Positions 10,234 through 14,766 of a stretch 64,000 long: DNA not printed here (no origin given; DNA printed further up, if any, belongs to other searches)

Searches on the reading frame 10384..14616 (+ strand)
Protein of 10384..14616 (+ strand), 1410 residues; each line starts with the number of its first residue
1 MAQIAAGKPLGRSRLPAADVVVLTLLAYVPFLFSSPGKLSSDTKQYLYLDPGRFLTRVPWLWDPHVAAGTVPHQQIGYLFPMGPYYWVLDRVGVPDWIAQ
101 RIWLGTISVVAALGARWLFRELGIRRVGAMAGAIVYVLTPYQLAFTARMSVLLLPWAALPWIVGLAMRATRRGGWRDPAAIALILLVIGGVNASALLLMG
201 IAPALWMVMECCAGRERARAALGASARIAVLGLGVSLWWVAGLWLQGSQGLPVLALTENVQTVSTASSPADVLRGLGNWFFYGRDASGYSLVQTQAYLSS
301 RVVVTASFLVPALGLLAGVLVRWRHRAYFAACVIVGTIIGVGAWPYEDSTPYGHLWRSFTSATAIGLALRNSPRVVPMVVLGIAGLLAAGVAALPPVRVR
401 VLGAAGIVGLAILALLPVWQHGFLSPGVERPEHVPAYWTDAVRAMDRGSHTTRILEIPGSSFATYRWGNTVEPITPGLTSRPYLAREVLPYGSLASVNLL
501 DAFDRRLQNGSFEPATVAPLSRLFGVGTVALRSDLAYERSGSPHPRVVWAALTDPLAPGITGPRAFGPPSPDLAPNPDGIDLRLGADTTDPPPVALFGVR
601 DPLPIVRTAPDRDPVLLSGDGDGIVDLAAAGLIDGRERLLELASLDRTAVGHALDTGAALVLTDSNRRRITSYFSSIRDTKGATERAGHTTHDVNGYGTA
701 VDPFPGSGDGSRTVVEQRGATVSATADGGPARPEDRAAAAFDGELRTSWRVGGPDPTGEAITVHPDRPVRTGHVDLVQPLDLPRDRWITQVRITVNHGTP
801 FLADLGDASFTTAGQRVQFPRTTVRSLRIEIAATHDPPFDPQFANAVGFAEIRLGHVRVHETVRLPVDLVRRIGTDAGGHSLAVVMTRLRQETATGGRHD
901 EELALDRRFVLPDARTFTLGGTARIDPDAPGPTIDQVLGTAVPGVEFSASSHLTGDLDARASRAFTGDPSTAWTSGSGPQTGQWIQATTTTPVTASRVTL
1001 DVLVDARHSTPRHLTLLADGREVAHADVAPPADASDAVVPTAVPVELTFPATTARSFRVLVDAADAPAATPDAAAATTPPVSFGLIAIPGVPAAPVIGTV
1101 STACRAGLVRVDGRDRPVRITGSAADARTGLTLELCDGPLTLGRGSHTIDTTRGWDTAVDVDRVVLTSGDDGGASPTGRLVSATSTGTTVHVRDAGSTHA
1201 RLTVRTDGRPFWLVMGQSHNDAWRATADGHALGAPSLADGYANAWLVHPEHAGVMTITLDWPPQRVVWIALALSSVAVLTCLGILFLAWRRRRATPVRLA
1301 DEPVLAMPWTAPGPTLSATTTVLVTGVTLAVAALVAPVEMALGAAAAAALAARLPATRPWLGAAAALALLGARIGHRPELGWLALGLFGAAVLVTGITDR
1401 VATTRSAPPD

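Call 14: search_protein_families(library=pfam, proteins=[window:10384-14616:+])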
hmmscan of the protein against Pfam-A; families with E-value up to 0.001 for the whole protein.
window:10384-14616:+ (1410 aa): 2 families
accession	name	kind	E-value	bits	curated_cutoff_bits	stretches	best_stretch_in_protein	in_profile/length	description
PF11847.13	GT-C_AftD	-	9e-91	305.2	26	1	30-693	5-656/661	Alpha-(1->3)-arabinofuranosyltransferase, N-terminal GT-C domain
PF00754.31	F5_F8_type_C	-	8.5e-10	39.3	28.2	1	948-1062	3-113/127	F5/8 type C domain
